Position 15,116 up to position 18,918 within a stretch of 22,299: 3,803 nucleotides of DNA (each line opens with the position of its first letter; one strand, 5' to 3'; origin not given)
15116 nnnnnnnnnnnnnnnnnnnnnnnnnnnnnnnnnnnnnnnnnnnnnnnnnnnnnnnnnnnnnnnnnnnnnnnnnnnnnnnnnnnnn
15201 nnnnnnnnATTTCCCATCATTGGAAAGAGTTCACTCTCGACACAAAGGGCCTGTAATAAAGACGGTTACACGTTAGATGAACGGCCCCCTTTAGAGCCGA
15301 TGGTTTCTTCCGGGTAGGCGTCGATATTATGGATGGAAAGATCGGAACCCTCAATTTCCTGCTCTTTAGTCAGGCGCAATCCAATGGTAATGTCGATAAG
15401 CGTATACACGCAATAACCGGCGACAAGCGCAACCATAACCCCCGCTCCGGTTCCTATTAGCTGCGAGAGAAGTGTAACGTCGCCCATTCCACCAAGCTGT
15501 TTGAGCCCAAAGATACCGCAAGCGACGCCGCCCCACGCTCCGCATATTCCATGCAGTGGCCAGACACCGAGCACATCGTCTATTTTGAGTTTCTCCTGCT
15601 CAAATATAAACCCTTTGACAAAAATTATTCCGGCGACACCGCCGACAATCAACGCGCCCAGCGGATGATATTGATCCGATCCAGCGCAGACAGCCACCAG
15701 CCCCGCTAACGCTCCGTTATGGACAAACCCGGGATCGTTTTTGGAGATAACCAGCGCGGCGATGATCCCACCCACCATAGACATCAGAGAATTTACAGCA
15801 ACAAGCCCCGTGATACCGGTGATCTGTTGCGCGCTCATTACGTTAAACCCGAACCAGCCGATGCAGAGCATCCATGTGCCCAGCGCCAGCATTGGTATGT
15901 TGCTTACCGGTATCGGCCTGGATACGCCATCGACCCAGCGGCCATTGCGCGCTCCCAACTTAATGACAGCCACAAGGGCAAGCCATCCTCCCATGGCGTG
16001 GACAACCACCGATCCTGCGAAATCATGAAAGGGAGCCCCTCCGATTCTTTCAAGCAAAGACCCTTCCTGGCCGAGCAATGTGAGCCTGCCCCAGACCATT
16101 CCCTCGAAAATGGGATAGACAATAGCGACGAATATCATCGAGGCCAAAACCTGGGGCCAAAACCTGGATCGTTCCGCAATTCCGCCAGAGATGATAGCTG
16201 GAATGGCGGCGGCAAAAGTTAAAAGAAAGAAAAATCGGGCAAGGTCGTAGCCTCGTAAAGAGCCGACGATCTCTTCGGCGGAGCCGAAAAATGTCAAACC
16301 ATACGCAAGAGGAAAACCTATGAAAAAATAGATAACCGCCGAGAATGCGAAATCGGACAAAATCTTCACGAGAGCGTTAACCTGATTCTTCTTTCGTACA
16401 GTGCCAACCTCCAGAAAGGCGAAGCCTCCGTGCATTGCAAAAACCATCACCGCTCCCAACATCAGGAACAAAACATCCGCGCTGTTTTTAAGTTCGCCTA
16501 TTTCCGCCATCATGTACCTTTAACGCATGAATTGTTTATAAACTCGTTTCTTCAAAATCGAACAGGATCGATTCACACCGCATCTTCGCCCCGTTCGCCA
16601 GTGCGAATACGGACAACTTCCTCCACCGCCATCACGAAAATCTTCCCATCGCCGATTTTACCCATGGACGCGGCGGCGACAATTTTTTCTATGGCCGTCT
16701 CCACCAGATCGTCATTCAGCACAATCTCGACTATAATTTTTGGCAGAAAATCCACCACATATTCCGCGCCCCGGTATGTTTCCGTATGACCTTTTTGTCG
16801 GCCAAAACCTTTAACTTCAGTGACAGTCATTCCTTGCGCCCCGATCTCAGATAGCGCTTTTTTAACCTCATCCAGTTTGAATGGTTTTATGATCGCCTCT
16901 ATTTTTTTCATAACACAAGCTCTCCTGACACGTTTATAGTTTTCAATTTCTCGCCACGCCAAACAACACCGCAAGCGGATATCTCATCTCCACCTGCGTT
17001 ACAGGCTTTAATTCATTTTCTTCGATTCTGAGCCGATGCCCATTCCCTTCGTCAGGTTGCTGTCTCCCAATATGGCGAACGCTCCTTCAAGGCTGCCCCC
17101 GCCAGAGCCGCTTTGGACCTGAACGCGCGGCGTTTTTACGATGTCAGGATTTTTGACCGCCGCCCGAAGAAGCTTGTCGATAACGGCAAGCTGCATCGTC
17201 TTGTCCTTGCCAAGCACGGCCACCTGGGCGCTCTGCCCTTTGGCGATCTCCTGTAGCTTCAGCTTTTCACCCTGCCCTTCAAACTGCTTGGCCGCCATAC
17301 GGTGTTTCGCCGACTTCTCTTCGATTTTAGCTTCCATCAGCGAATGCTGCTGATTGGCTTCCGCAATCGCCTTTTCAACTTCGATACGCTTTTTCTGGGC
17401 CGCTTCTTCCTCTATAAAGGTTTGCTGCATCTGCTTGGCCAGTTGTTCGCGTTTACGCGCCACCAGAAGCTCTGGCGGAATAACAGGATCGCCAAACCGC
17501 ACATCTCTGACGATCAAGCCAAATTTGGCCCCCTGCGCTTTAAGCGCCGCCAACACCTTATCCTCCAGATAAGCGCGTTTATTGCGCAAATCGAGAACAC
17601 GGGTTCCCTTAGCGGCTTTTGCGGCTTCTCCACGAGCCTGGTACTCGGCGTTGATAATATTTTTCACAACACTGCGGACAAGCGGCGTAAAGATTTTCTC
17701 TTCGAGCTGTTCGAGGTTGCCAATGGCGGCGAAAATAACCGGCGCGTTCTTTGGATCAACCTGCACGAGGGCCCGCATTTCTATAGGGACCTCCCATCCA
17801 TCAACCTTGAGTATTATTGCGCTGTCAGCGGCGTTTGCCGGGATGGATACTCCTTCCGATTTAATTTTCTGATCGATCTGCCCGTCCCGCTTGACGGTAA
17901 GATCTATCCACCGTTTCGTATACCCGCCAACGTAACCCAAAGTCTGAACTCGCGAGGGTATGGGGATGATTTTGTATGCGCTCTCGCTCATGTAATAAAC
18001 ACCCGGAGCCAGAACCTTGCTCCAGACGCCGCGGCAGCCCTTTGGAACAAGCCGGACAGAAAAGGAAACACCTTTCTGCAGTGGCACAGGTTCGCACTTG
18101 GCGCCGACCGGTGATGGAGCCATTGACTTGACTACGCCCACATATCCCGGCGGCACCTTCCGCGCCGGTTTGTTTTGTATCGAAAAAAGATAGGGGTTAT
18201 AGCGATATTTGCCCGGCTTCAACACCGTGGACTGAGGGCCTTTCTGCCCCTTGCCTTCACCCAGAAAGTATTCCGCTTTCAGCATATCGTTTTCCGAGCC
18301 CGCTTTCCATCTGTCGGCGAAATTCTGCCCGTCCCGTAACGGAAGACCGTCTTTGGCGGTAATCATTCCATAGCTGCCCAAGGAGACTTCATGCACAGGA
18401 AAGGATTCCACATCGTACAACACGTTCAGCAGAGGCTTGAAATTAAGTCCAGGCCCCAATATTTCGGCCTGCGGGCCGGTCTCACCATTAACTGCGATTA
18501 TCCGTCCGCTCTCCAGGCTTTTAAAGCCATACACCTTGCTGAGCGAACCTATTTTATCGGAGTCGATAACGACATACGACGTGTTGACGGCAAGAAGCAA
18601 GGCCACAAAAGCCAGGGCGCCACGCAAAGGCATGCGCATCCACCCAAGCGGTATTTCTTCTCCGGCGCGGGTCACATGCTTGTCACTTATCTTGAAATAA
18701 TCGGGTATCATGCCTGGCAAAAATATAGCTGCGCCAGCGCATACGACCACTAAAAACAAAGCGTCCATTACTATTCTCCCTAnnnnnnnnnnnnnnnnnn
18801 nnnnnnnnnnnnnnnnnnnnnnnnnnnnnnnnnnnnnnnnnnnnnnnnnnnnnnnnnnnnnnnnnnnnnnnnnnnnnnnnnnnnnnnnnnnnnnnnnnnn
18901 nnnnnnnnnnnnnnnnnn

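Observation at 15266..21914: Respiratory-type octahaem/NrfH module inserted into a sigma-54-type glnK-amt nitrogen-regulation locus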

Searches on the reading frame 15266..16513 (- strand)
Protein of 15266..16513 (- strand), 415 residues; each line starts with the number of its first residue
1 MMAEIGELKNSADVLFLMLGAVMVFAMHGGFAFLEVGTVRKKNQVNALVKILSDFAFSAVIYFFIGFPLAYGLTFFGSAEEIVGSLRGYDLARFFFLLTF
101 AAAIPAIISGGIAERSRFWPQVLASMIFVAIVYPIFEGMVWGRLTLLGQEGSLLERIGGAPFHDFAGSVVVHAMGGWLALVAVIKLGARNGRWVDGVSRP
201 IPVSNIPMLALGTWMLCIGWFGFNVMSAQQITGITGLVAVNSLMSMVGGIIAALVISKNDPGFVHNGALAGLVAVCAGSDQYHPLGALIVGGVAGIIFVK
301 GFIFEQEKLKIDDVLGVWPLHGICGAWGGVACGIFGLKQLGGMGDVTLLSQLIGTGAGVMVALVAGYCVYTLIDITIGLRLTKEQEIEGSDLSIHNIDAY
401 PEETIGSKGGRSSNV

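Call 5: search_protein_families(library=pfam, proteins=[window:15266-16513:-], max_evalue=0.01)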
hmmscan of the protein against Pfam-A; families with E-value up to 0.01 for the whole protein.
window:15266-16513:- (415 aa): 1 family
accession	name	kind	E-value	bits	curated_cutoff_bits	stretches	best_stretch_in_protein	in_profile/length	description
PF00909.26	Ammonium_transp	-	1.3e-88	297.9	23.2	1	16-400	2-399/399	Ammonium Transporter Family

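Call 6: search_protein_families(library=ncbifam, proteins=[window:15266-16513:-], max_evalue=0.01)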
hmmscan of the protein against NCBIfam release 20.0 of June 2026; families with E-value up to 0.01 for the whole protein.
window:15266-16513:- (415 aa): 3 families
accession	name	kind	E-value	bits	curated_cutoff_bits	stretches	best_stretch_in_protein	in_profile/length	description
TIGR00836.1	amt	subfamily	1.9e-88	297.1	343.3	1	13-400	1-406/406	ammonium transporter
TIGR03644.1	marine_trans_1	hypoth_equivalog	9.1e-72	242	514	1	13-402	4-403/404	probable ammonium transporter, marine subtype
NF007947.0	PRK10666.1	equivalog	1.3e-45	156.1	657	1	9-400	27-426/428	ammonium transporter AmtB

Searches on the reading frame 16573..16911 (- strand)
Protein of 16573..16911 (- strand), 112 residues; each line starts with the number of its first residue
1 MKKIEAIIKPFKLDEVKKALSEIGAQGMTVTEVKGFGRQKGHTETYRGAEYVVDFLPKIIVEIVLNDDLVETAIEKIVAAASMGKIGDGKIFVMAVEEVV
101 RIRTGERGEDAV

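Call 5: search_protein_families(library=pfam, proteins=[window:16573-16911:-], max_evalue=0.01)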
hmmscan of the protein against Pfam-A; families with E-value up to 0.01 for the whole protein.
window:16573-16911:- (112 aa): 1 family
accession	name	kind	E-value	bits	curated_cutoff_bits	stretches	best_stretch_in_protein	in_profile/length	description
PF00543.27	P-II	-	1.8e-33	115.3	25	1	1-106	1-102/102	Nitrogen regulatory protein P-II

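Call 6: search_protein_families(library=ncbifam, proteins=[window:16573-16911:-], max_evalue=0.01)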
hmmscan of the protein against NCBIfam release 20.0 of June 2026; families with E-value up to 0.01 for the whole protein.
window:16573-16911:- (112 aa): 2 families
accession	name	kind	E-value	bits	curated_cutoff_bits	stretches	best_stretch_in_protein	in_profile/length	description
NF008111.0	PRK10858.1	equivalog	4.5e-52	175.2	202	1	1-112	1-112/112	nitrogen regulatory protein P-II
NF007946.0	PRK10665.1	equivalog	5.1e-45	152.8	181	1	1-111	1-111/112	P-II family nitrogen regulator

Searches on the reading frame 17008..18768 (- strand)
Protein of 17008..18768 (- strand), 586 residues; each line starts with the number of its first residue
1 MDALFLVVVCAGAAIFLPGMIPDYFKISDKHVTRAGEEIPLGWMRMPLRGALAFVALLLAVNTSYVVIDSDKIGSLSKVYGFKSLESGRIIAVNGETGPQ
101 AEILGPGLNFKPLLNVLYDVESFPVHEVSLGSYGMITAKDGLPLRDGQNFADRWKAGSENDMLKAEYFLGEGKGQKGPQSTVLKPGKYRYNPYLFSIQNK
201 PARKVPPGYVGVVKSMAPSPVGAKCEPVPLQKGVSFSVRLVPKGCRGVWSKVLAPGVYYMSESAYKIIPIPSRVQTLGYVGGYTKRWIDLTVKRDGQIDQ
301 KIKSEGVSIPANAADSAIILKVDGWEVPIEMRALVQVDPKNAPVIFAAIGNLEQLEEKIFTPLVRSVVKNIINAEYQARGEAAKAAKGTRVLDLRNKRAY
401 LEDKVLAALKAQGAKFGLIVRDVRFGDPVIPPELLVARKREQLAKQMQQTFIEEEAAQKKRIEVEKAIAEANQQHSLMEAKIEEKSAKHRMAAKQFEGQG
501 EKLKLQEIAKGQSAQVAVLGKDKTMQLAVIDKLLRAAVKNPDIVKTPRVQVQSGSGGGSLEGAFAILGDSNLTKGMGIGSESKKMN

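Call 5: search_protein_families(library=pfam, proteins=[window:17008-18768:-], max_evalue=0.01)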
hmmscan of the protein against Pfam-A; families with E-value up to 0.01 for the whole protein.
window:17008-18768:- (586 aa): 1 family
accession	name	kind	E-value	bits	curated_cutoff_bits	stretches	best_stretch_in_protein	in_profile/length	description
PF01145.31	Band_7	-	7.1e-09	36.4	23.6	1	252-458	20-175/176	SPFH domain / Band 7 family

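Call 6: search_protein_families(library=ncbifam, proteins=[window:17008-18768:-], max_evalue=0.01)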
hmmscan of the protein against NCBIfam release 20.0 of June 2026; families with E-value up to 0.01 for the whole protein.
window:17008-18768:- (586 aa): 0 families

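Call 63: search_protein_families(library=phrogs, proteins=[window:17008-18768:-], max_evalue=0.01)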
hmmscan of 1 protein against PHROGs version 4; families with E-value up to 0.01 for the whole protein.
window:17008-18768:- (586 aa): 1 family
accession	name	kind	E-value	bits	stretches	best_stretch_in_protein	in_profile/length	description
phrog_200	-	other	1e-07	32.4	1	323-499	163-318/379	lipoprotein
